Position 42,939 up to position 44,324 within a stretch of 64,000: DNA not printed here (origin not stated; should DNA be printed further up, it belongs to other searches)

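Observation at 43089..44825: Archaeal-type glycerol-1-phosphate dehydrogenase translationally coupled to a HAD phosphatase in an alphaproteobacterium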

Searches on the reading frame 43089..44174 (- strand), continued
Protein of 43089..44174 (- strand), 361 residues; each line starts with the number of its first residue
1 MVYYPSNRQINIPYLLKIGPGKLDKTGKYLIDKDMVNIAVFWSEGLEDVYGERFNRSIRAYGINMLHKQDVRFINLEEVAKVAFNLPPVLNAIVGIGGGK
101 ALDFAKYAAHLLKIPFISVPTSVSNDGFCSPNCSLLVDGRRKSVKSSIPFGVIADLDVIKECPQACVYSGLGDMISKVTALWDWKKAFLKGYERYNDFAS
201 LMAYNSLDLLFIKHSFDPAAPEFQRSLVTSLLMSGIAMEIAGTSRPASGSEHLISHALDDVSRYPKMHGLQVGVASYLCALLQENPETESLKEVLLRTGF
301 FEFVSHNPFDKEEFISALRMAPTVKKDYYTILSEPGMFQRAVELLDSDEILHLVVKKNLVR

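Call 54: find_related_loci(query=A2, collection=metagenome_contigs, flank=8000)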
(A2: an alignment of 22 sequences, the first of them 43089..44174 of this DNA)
Query A2 (361 aa) in metagenome_contigs; peptide patterns used: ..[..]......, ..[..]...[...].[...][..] (x = any residue, [..] = any of these).
600 stretches matched a pattern (row limit reached: there are more); 590 encode a relative of the query (tblastn E <= 1e-3); the best 80 are kept; 80 distinct loci.
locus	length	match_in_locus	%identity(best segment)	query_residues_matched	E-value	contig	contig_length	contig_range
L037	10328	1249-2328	76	1-359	0e+0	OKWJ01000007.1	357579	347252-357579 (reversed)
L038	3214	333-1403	64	1-356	2e-170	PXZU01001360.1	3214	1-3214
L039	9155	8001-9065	67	7-361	5e-162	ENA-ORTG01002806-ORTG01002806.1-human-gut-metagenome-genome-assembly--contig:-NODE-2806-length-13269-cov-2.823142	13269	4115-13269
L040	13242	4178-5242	63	4-356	8e-160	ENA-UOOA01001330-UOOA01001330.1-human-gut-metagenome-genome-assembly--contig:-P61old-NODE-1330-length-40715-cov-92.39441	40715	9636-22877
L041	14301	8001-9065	63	4-356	8e-160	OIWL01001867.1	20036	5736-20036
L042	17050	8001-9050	63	6-355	2e-159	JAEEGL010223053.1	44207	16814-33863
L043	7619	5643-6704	64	3-356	1e-154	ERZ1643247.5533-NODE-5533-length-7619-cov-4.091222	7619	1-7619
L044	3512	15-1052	63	6-351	1e-154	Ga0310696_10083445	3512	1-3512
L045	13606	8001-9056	57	4-356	1e-142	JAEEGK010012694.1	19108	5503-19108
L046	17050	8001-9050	57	6-356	1e-141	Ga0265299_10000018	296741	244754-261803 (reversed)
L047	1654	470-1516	58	6-355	2e-152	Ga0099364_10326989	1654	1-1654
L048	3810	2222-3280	57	4-356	6e-144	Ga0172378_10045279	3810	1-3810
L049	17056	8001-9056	58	3-355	8e-140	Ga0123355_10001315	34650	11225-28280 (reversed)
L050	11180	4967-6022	58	3-355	2e-139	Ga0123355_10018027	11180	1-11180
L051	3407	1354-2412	58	3-356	9e-144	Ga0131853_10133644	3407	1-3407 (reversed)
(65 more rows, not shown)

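Call 57: list_cluster_members(proteins=[P0122, P0123, P0124, P0125, P0127, P0130, P0134, P0135, P0142, P0152])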
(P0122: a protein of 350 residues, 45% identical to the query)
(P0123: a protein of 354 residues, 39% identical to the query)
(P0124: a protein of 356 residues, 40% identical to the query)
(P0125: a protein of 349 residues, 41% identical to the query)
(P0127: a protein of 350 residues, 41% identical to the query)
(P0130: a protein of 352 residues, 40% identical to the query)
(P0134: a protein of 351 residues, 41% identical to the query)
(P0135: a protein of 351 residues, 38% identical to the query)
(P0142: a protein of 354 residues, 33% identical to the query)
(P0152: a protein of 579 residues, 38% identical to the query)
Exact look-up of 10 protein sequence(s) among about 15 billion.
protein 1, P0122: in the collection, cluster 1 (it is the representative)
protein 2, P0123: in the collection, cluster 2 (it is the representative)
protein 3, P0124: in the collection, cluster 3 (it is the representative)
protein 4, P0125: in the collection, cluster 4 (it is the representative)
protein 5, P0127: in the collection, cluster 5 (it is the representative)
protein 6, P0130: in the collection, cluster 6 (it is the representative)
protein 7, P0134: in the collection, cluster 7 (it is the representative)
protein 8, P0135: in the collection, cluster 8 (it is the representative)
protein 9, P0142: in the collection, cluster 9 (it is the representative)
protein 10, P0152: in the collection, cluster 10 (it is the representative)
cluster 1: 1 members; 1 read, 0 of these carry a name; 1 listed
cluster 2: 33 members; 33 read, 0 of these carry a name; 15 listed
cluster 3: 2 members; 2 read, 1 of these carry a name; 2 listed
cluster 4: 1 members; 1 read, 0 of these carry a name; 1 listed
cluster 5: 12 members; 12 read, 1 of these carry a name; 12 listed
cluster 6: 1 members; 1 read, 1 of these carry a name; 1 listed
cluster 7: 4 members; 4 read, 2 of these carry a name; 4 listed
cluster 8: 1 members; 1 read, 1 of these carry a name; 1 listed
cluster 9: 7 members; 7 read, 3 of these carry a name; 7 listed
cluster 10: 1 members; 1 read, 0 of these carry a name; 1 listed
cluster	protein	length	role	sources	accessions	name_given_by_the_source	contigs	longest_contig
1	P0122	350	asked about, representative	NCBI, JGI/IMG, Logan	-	-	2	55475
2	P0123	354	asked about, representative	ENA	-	-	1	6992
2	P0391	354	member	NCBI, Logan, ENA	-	-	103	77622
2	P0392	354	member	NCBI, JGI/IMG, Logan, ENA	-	-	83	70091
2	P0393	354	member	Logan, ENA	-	-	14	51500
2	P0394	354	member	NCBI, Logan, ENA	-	-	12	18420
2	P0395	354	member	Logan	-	-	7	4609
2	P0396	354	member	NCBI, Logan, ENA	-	-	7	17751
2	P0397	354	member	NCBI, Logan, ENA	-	-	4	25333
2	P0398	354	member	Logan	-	-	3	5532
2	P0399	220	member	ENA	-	-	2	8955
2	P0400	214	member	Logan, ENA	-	-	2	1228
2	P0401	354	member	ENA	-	-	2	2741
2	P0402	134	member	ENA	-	-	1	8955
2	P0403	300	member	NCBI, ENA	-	-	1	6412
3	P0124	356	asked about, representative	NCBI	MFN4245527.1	MAG: iron-containing alcohol dehydrogenase family protein [Brevinematia bacterium]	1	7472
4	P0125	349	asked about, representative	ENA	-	-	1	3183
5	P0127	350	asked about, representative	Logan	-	-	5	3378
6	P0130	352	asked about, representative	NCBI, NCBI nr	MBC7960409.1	MAG: iron-containing alcohol dehydrogenase family protein [Vallitaleaceae bacterium] | iron-containing alcohol dehydrogenase family protein [Vallitaleaceae bacterium]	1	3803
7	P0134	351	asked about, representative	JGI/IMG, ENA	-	-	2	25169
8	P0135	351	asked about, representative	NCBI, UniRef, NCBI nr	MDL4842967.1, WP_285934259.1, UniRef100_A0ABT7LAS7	iron-containing alcohol dehydrogenase family protein [Aquibacillus rhizosphaerae] | Iron-containing alcohol dehydrogenase family protein n=1 Tax=Aquibacillus rhizosphaerae ... | iron-containing alcohol dehydrogenase family protein [Aquibacillus sp. LR5S19]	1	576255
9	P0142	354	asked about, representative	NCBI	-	-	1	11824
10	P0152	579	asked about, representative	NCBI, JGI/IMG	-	-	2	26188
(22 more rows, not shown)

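Call 59: search_dna_similar(query=window:43089-44174:-, collection=plasmids, mode=protein, max_evalue=1e-20, max_rows=30)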
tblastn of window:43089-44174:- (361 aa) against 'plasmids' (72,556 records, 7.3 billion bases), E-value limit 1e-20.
Records with a match: 20; places in all: 20; records where one place covers at least 80% of the query: 18.
Best place of each record, by identity: <60% 20.
By first word of the organism name: Clostridium 9; Nitratidesulfovibrio 4; Streptomyces 3; Cytobacillus 1; Rubrobacter 1; Priestia 1; Nonomuraea 1.
By predicted mobility (MOB-suite, as given by PLSDB): non-mobilizable 18; mobilizable 2.
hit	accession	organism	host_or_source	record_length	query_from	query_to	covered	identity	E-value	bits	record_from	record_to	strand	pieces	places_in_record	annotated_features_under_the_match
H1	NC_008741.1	Nitratidesulfovibrio vulgaris DP4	-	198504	10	351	95%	42.1%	3e-80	274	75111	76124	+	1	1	iron-containing alcohol dehydrogenase family protein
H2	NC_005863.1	Nitratidesulfovibrio vulgaris str. Hildenborough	-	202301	10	351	95%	42.1%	2e-79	272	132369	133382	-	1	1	iron-containing alcohol dehydrogenase family protein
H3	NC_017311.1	Nitratidesulfovibrio vulgaris RCH1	-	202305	10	351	95%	42.1%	2e-79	272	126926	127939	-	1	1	iron-containing alcohol dehydrogenase family protein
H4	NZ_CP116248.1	Nitratidesulfovibrio vulgaris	swine finishing facility waste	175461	10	351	95%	42.1%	3e-79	271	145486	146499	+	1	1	iron-containing alcohol dehydrogenase family protein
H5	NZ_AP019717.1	Clostridium butyricum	-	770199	6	352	96%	41.0%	7e-79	270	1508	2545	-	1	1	iron-containing alcohol dehydrogenase family protein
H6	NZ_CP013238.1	Clostridium butyricum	Microbial isolate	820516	6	352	96%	41.0%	6e-80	273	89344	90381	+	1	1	iron-containing alcohol dehydrogenase family protein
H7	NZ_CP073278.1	Clostridium butyricum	Homo sapiens,cell culture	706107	6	352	96%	40.7%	3e-79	271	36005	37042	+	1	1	iron-containing alcohol dehydrogenase family protein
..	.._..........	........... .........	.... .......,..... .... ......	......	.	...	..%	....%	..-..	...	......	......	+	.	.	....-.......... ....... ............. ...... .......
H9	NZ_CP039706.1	Clostridium butyricum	Homo sapiens,isolation from The first ...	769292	6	352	96%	40.7%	3e-79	271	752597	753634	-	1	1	iron-containing alcohol dehydrogenase family protein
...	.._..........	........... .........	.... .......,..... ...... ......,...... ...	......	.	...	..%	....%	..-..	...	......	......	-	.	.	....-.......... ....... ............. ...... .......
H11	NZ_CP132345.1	Clostridium butyricum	Homo sapiens,Faeces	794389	6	352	96%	40.7%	3e-79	271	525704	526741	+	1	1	iron-containing alcohol dehydrogenase family protein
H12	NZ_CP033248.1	Clostridium butyricum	environment swab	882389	6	352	96%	40.7%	3e-79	271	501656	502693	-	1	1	iron-containing alcohol dehydrogenase family protein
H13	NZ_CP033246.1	Clostridium butyricum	Homo sapiens,stool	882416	6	352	96%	40.7%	3e-79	271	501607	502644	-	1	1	iron-containing alcohol dehydrogenase family protein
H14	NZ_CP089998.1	Cytobacillus spongiae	sponge,Pure culture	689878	6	351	96%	38.3%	5e-71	247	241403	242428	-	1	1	iron-containing alcohol dehydrogenase family protein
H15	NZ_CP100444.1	Streptomyces rimosus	pure culture,OTC cluster deletion ...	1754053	7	332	90%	35.0%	1e-41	162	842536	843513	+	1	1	record has no annotation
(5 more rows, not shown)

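Call 61: get_annotated_region(hit=H2, flank=9000)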
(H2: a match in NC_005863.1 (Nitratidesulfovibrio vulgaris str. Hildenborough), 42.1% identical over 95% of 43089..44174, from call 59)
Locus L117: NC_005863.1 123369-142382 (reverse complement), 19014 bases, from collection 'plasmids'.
description: Nitratidesulfovibrio vulgaris str. Hildenborough plasmid pDV, complete sequence
organism: Nitratidesulfovibrio vulgaris str. Hildenborough (NCBI taxid 882)
taxonomy: Bacteria; Thermodesulfobacteriota; Desulfovibrionia; Desulfovibrionales; Desulfovibrionaceae; Nitratidesulfovibrio; Nitratidesulfovibrio vulgaris; Nitratidesulfovibrio vulgaris str. Hildenborough
host: -; source: -; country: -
typing (MOB-suite, as given by PLSDB): non-mobilizable
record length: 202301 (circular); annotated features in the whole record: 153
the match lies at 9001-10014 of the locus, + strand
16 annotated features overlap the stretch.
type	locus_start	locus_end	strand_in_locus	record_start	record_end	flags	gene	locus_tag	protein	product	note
CDS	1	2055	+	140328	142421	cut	sctV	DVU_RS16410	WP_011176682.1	type III secretion system export apparatus subunit SctV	GO:0009306 - protein secretion [Evidence IEA]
CDS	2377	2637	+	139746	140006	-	sctS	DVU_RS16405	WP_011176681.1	type III secretion system export apparatus subunit SctS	GO:0030254 - protein secretion by the type III secretion system [Evidence IEA]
CDS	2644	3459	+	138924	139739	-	sctT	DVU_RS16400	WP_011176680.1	type III secretion system export apparatus subunit SctT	GO:0030254 - protein secretion by the type III secretion system [Evidence IEA]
CDS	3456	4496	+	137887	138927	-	sctU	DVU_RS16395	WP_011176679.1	type III secretion system export apparatus subunit SctU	GO:0030254 - protein secretion by the type III secretion system [Evidence IEA]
CDS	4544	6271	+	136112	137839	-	-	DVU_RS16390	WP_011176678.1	sigma-54-dependent Fis family transcriptional regulator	-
CDS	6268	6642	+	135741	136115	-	-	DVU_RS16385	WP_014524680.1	hypothetical protein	-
CDS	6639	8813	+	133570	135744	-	-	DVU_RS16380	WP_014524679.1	SpoIIE family protein phosphatase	-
CDS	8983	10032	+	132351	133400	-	-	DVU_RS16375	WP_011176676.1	iron-containing alcohol dehydrogenase family protein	-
CDS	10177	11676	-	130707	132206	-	-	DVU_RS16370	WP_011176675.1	radical SAM/SPASM family putative metalloenzyme maturase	-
CDS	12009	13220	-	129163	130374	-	-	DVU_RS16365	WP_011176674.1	MFS transporter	GO:0055085 - transmembrane transport [Evidence IEA]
CDS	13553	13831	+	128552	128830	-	-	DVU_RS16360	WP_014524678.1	hypothetical protein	-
CDS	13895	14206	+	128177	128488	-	-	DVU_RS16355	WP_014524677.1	rhodanese-like domain-containing protein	-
CDS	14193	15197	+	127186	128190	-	-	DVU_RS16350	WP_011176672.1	chromate resistance protein ChrB domain-containing protein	-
CDS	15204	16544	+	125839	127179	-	chrA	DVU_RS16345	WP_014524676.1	chromate efflux transporter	GO:0015703 - chromate transport [Evidence IEA]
CDS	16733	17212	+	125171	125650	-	-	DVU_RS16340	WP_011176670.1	hypothetical protein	-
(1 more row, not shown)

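Call 62: get_annotated_region(hit=H6, flank=7000)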
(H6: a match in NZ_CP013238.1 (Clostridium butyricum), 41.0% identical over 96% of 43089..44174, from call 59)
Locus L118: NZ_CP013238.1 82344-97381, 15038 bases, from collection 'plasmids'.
description: Clostridium butyricum strain CDC_51208 plasmid pNPD4_2, complete sequence
organism: Clostridium butyricum (NCBI taxid 1492)
taxonomy: Bacteria; Bacillota; Clostridia; Eubacteriales; Clostridiaceae; Clostridium; Clostridium butyricum
host: -; source: Microbial isolate; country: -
typing (MOB-suite, as given by PLSDB): non-mobilizable
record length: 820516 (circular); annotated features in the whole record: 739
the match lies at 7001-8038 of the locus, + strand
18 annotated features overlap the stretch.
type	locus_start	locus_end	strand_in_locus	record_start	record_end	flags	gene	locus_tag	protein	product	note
CDS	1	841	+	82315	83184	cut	-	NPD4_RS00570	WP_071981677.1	ParM/StbA family protein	GO:0030541 - plasmid partitioning [Evidence IEA]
CDS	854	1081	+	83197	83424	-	-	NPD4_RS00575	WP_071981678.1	hypothetical protein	-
CDS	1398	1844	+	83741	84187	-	-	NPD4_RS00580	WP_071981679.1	hypothetical protein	-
CDS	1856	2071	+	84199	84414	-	-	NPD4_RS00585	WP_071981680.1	hypothetical protein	-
CDS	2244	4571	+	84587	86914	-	-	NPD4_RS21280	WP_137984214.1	hypothetical protein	-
CDS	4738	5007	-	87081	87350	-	-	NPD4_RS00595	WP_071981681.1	hypothetical protein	-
CDS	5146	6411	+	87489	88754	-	-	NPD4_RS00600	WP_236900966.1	helicase-related protein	-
CDS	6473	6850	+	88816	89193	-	-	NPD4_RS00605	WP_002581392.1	DUF2500 domain-containing protein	-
CDS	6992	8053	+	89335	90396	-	-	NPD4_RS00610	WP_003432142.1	iron-containing alcohol dehydrogenase family protein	-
CDS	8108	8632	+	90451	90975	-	-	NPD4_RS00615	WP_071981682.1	cob(I)yrinic acid a,c-diamide adenosyltransferase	-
CDS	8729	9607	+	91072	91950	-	-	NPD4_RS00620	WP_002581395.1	50S ribosomal protein L11 methyltransferase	-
CDS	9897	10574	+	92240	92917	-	-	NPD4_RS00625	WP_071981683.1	leucine-rich repeat protein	-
CDS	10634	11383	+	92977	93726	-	-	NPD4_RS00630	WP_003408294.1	hypothetical protein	-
CDS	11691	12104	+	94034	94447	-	-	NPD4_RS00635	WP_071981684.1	hypothetical protein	-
CDS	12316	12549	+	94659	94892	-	-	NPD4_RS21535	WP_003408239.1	DUF6064 family protein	-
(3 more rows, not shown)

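Call 77: search_solved_structures(query=A1, max_evalue=1e-10, show_alignments=5)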
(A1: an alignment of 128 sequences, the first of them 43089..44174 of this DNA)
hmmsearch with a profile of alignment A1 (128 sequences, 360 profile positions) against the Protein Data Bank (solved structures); distinct sequences matched with E-value up to 1e-10: 30.
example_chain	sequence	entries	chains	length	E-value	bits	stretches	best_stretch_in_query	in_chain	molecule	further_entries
3ce9_A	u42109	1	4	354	9.4e-127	426.1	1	2-347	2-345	Glycerol dehydrogenase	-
4rfl_A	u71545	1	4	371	1.8e-99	336.4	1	8-349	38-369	Glycerol-1-phosphate dehydrogenase [NAD(P)+]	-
4rgq_A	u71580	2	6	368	1.9e-99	336.3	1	8-349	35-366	Glycerol-1-phosphate dehydrogenase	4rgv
5fb3_A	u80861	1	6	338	3e-95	322.5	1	5-348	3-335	Glycerol-1-phosphate dehydrogenase [NAD(P)+]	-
9h4x_A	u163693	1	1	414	1e-62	215.4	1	15-339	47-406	Glycerol-1-phosphate dehydrogenase [NAD(P)+]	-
4mca_A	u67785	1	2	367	1.8e-40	142.2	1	9-322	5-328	Glycerol dehydrogenase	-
5xn8_A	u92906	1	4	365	3.3e-39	138.1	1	17-322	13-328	Glycerol Dehydrogenase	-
1ta9_A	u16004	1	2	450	3.4e-38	134.8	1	10-310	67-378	glycerol dehydrogenase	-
1kq3_A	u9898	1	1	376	1.2e-37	133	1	18-323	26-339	glycerol dehydrogenase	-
6csj_A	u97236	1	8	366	2.8e-36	128.5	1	7-310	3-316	Glycerol dehydrogenase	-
1jpu_A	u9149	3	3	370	6.1e-36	127.4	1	12-345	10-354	glycerol dehydrogenase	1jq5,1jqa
8k1g_A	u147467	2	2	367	9.5e-36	126.7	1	9-316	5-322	Glycerol dehydrogenase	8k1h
5zxl_A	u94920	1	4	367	2.6e-35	125.3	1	9-316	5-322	Glycerol dehydrogenase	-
8goa_A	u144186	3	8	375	2.8e-35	125.2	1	9-315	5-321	Glycerol dehydrogenase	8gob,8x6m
13go_A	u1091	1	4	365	2.8e-34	121.9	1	9-323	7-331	Glycerol dehydrogenase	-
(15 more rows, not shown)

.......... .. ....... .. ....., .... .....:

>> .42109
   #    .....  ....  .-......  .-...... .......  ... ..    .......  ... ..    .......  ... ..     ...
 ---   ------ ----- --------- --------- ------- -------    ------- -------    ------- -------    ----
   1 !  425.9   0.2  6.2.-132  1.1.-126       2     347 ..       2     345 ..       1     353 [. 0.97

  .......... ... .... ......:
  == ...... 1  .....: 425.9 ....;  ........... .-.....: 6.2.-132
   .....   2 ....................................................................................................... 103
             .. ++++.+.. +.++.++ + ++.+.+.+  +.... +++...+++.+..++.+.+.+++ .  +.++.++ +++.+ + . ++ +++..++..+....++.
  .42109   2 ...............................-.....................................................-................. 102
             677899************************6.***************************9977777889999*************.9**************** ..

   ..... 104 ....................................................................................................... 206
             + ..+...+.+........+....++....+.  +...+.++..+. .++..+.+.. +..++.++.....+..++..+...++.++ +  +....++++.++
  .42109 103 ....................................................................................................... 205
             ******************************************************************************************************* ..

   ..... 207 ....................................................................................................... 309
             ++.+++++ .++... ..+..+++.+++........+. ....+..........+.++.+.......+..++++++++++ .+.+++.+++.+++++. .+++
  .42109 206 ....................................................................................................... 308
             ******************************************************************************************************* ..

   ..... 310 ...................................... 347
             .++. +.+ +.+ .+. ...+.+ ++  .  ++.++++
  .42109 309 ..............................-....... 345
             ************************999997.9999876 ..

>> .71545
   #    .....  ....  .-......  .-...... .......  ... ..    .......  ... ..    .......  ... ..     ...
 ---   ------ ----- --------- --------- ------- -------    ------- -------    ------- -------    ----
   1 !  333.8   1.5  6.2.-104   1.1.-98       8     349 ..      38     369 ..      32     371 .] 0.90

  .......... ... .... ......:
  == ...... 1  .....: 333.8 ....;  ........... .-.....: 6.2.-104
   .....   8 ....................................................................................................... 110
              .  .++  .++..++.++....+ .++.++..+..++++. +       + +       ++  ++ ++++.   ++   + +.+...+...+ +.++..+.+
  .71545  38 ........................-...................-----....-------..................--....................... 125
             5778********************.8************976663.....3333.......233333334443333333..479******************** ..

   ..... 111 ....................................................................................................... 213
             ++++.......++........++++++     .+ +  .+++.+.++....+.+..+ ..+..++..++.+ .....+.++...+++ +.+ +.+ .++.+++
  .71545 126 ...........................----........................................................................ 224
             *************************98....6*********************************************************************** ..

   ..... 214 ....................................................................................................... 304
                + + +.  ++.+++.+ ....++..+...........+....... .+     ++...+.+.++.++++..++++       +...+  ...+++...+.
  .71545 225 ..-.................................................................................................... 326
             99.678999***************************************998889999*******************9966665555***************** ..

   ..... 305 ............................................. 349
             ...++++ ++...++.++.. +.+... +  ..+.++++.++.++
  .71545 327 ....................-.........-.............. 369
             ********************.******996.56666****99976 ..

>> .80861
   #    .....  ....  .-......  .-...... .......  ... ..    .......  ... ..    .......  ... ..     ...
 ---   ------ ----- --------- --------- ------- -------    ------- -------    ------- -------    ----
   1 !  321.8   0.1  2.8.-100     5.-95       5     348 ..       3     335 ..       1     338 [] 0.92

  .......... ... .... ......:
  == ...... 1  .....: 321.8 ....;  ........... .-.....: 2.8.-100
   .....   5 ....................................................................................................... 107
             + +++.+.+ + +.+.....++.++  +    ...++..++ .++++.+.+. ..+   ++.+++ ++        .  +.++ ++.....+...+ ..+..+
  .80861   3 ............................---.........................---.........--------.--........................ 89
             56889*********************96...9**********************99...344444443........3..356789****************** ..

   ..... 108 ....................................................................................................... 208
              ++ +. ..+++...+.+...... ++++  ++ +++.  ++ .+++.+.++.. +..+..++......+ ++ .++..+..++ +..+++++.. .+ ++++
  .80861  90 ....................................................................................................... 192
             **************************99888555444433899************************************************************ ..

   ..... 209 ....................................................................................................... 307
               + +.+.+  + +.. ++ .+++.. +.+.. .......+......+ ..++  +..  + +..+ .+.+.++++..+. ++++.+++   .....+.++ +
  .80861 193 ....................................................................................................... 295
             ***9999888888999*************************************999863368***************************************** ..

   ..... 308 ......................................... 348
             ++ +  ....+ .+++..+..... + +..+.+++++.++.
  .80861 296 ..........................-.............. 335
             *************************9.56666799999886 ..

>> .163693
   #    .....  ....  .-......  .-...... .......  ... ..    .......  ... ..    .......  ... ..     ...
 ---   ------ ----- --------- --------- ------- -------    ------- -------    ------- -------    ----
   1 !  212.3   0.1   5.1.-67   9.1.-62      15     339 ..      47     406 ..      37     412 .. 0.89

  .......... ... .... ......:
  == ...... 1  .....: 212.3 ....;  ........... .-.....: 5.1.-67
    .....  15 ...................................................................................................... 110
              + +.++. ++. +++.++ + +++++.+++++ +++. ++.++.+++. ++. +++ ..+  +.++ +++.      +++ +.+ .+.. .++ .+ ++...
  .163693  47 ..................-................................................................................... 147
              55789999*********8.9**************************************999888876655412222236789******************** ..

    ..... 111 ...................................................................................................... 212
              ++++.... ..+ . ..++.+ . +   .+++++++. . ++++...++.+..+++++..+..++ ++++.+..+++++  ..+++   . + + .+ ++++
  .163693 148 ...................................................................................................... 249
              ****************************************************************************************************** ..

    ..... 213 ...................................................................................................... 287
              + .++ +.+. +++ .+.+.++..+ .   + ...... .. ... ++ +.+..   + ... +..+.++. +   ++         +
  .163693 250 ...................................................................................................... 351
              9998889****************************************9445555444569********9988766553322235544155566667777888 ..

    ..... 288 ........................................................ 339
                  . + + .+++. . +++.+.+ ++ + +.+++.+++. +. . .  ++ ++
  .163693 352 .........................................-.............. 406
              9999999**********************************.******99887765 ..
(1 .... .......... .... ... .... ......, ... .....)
